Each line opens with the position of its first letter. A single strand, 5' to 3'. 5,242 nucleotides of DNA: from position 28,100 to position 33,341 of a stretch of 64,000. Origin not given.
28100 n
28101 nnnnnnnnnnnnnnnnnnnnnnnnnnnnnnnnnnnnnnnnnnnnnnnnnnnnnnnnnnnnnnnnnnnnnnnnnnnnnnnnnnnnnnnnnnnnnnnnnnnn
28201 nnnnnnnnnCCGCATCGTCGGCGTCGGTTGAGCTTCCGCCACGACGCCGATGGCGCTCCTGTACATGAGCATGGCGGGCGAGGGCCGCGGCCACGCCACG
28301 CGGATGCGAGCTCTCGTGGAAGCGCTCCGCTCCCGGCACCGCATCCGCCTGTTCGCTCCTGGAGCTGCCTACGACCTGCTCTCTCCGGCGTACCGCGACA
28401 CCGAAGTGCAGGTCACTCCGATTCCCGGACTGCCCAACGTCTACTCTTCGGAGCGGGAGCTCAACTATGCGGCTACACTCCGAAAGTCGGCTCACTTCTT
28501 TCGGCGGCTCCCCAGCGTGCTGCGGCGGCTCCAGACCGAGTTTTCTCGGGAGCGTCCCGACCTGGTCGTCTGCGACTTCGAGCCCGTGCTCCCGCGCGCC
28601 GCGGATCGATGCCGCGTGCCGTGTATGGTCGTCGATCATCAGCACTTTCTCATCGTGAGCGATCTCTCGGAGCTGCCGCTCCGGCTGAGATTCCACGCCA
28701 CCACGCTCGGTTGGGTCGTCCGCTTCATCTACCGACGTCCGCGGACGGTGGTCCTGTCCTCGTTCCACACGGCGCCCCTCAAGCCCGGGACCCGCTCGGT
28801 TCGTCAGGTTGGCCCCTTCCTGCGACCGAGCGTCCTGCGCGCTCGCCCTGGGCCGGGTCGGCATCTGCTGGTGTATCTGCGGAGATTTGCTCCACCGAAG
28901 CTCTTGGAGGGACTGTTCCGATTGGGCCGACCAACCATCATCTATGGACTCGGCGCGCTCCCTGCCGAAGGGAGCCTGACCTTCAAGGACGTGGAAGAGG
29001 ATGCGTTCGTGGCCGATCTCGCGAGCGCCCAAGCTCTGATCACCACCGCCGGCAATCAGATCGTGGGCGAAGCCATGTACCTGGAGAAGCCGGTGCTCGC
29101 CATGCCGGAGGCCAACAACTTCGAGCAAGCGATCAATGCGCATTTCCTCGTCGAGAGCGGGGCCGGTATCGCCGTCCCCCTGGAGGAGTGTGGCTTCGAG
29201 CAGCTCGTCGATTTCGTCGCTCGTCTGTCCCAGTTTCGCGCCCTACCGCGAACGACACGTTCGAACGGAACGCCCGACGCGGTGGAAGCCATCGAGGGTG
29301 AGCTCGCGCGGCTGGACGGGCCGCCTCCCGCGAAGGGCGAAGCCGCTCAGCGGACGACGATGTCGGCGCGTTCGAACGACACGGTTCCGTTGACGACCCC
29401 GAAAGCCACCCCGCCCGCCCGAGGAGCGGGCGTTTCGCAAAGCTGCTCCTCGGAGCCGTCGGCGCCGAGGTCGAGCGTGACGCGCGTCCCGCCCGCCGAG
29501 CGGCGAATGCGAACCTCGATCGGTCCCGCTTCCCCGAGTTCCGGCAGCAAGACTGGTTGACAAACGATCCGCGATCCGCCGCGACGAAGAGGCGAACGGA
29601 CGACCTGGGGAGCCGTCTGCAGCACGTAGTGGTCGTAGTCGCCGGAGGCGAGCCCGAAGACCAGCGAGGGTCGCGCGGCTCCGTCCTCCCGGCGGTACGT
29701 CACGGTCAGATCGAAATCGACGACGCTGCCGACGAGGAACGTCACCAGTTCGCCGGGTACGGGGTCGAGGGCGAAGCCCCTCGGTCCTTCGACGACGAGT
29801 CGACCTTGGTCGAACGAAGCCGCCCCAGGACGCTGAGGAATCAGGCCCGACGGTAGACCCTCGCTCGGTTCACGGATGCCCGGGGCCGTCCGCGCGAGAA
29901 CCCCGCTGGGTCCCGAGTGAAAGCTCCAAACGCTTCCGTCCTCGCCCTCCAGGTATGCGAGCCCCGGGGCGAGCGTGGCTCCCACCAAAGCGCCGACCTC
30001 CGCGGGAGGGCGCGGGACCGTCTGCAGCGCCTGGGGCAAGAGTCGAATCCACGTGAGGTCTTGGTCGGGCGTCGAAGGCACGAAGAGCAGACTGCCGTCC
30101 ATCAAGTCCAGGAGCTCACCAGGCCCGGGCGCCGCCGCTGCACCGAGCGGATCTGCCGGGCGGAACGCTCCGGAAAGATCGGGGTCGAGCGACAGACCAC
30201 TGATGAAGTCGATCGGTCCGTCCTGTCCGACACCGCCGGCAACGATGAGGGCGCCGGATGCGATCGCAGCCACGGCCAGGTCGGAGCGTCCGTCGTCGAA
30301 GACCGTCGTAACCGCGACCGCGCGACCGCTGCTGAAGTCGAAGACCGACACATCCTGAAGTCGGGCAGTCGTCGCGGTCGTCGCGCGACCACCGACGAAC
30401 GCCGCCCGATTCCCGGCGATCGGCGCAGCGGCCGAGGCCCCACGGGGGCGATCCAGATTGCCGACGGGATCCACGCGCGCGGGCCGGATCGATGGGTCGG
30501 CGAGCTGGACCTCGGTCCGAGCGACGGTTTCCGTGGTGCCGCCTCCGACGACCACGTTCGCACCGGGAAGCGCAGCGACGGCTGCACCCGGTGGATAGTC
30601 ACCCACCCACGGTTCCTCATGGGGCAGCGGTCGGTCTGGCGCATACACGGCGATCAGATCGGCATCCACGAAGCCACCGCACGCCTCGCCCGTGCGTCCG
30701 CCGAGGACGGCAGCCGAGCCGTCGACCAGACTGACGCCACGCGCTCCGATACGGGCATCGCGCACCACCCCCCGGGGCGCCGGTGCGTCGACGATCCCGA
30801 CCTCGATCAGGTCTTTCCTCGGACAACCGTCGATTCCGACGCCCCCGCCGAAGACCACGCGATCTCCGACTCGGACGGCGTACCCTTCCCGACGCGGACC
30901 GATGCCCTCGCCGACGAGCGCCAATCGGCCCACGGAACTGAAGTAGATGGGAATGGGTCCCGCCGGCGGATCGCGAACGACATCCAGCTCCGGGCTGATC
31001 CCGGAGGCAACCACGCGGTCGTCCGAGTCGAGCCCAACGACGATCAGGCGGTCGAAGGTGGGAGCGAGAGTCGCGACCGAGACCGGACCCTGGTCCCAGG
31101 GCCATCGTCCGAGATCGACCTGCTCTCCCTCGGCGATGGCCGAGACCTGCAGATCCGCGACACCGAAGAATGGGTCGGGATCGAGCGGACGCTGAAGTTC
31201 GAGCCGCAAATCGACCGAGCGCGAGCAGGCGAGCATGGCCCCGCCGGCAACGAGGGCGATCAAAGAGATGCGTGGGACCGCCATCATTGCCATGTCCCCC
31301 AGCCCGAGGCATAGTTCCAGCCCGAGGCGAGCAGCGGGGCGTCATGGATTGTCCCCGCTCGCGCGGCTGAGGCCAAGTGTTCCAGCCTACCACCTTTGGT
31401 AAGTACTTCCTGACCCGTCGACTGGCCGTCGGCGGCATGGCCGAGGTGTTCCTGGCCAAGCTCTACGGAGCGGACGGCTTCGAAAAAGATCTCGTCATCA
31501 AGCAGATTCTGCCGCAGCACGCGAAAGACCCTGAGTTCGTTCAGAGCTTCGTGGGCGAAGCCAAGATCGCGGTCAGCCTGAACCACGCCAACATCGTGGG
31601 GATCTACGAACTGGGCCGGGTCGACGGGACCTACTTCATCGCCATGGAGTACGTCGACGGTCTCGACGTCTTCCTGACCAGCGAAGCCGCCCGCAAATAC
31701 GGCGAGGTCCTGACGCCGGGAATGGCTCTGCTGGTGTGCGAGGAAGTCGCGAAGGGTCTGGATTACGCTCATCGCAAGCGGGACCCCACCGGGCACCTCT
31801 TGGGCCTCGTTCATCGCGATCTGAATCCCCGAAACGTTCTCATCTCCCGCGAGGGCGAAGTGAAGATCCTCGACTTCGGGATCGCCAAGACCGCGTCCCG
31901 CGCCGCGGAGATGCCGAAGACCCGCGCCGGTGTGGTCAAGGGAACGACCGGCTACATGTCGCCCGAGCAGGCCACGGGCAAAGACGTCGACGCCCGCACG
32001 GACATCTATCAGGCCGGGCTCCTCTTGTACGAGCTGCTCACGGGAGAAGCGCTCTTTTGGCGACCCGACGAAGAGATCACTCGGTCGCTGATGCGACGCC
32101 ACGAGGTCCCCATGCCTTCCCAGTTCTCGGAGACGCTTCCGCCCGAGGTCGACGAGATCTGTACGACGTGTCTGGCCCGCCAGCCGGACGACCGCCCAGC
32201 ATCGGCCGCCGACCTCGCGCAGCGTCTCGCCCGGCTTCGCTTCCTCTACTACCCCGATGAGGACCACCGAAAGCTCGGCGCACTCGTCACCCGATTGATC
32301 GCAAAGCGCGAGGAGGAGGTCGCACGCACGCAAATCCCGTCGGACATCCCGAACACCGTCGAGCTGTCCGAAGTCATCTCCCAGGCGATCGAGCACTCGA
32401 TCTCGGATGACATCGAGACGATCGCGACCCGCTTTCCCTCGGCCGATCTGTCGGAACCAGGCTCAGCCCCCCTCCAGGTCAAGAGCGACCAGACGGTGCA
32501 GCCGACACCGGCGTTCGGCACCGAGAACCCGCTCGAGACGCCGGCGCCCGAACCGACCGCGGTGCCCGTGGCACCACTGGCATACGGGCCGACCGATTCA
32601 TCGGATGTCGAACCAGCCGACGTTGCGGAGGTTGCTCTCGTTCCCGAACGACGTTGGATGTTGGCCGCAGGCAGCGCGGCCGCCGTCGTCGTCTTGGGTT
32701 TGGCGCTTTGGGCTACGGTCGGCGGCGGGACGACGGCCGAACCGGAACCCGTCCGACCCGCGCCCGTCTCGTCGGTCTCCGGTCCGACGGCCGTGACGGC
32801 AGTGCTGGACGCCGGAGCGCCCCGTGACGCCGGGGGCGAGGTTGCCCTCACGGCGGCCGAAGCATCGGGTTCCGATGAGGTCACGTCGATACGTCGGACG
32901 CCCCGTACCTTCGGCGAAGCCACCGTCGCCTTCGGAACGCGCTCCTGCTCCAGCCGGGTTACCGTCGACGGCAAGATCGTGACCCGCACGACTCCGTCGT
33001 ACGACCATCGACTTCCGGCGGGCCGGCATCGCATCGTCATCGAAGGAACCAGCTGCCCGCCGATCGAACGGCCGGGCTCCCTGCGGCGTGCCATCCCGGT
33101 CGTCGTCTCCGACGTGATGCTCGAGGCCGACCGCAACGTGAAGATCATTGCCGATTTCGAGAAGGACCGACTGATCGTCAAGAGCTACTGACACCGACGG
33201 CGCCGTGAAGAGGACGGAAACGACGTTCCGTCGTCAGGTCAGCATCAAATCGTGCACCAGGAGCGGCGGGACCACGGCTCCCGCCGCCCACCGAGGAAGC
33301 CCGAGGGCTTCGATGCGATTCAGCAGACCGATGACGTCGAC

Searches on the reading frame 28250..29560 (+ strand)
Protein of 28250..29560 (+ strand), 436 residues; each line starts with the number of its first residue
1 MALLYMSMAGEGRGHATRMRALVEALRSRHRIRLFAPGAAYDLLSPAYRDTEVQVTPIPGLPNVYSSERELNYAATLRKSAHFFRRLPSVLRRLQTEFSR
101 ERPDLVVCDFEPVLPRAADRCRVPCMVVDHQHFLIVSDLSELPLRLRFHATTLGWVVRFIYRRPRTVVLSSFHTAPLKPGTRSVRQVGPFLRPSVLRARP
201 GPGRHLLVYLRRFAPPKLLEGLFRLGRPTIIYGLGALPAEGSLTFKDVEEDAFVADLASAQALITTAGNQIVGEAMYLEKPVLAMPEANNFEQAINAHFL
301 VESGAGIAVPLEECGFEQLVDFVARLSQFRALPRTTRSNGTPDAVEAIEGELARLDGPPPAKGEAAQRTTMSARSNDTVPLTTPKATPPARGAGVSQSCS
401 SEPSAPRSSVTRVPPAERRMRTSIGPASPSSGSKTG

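Call 77: search_protein_families(library=pfam, proteins=[window:28250-29560:+], max_evalue=0.001)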
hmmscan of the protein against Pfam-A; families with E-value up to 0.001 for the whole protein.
window:28250-29560:+ (436 aa): 4 families
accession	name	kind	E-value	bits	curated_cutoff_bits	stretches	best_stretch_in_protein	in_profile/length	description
PF13528.12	Glyco_trans_1_3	-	1.5e-54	185.8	25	1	4-326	4-321/322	Glycosyl transferase family 1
PF13579.12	Glyco_trans_4_4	-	9.2e-06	26.5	29.7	1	14-171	2-135/158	Glycosyl transferase 4-like domain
PF13439.12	Glyco_transf_4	-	3.3e-05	24.4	28.5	1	14-169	3-139/170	Glycosyltransferase Family 4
PF04101.22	Glyco_tran_28_C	-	5.6e-05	23.7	22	1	253-332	65-146/166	Glycosyltransferase family 28 C-terminal domain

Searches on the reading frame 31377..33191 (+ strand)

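Call 77: search_protein_families(library=pfam, proteins=[window:31377-33191:+], max_evalue=0.001)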
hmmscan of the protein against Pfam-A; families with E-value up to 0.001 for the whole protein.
window:31377-33191:+ (604 aa): 3 families
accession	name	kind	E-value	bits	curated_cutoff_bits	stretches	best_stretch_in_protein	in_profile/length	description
PF00069.31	Pkinase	-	1.5e-37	129.8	31.7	1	16-276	7-254/263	Protein kinase domain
PF07714.23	PK_Tyr_Ser-Thr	-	4.1e-31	108.7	23.1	1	13-275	4-250/258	Protein tyrosine and serine/threonine kinase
PF01636.29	APH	-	1.8e-05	25.1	23.2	0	137-176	163-203/239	Phosphotransferase enzyme family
